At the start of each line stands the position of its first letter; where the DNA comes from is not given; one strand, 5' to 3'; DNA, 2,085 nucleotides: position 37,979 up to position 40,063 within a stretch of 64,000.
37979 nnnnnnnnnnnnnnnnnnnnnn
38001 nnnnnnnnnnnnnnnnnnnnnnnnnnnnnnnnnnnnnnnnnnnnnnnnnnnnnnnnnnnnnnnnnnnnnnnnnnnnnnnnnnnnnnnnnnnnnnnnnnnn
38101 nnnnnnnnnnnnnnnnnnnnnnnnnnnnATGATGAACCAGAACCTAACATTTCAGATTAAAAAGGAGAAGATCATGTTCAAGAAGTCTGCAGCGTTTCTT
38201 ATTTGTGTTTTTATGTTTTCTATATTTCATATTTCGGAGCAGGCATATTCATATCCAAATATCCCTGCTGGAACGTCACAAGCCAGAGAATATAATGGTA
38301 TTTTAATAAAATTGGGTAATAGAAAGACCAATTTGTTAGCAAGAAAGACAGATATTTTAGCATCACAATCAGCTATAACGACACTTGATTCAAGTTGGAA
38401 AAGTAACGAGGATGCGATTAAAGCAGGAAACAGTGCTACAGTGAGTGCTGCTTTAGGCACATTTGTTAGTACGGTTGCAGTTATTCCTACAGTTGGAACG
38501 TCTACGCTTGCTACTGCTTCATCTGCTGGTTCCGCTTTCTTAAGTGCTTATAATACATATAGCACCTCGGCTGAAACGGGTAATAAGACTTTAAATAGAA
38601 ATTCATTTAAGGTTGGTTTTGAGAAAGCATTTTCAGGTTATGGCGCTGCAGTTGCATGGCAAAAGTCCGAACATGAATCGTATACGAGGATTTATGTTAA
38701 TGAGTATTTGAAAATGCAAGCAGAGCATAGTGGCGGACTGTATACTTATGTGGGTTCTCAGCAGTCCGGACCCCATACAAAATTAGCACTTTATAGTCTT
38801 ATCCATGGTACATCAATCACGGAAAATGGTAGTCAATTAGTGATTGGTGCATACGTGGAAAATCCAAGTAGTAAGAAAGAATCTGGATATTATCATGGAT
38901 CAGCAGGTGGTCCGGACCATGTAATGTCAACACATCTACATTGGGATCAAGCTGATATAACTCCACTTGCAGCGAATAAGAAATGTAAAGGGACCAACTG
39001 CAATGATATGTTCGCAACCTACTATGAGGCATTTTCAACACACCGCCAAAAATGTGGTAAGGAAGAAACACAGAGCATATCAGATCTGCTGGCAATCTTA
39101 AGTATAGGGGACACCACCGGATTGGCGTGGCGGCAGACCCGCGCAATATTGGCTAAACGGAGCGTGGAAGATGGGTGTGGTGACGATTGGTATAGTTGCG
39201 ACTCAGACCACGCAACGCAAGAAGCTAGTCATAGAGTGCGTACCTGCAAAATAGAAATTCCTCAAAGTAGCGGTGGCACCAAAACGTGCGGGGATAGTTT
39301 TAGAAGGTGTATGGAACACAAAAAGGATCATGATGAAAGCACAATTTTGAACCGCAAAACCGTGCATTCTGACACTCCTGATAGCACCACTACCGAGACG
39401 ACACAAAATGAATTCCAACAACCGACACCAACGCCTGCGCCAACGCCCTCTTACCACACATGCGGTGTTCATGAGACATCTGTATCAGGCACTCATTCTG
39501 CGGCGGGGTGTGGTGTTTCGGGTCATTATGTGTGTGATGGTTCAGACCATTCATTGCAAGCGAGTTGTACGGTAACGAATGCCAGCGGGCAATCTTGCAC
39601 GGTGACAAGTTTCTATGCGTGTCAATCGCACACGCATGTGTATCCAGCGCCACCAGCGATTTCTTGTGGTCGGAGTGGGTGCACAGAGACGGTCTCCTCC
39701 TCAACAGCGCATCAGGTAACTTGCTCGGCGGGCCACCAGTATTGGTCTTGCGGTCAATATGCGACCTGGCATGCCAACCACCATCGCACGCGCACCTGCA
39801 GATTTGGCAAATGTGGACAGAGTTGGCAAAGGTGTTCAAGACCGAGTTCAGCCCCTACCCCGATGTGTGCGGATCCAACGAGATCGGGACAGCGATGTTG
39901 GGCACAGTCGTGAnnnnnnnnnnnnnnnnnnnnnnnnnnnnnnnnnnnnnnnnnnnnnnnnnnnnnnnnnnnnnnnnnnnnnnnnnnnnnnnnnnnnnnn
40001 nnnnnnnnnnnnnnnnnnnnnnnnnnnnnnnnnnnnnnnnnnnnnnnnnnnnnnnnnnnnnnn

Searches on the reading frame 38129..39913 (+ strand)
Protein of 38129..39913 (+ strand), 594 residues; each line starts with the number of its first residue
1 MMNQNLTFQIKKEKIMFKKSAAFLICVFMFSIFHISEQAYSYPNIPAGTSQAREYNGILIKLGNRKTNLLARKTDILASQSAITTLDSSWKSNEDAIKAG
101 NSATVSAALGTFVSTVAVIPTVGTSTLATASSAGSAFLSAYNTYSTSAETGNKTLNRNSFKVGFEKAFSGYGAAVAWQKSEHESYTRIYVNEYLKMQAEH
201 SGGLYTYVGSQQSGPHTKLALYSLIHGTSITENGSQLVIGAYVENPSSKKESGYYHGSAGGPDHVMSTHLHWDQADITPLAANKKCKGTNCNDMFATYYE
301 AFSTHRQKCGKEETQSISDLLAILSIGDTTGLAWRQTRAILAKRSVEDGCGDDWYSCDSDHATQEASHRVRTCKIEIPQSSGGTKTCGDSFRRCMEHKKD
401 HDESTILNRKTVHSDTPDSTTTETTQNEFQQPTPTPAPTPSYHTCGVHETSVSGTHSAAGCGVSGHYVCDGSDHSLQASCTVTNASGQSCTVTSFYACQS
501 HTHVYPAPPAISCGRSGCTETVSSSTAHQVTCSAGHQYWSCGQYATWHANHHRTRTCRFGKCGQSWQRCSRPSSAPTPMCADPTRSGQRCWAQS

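Call 11: search_protein_families(library=pfam, proteins=[window:38129-39913:+], max_evalue=0.01)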
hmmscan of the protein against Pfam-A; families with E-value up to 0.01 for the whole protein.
window:38129-39913:+ (594 aa): 0 families

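Call 36: search_protein_families(library=pfam, proteins=[window:38129-39913:+], max_evalue=10)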
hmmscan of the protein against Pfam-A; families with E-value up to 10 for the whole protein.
window:38129-39913:+ (594 aa): 1 family
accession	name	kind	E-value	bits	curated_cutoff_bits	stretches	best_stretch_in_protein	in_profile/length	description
PF24072.1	T7_gp14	-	0.29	11.4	27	1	82-149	109-176/187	T7 virus internal virion protein gp14 family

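Call 37: search_protein_families(library=ncbifam, proteins=[window:38129-39913:+], max_evalue=1)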
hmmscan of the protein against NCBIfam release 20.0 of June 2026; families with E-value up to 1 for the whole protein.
window:38129-39913:+ (594 aa): 1 family
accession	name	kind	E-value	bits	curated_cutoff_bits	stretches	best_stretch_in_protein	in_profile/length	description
NF047821.1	NactlManKinNanK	equivalog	0.058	12.9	450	1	500-527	155-182/288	N-acetylmannosamine kinase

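Call 64: search_solved_structures(query=window:38129-39913:+, max_evalue=1)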
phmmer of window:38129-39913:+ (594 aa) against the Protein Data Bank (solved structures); distinct sequences matched with E-value up to 1: 0.
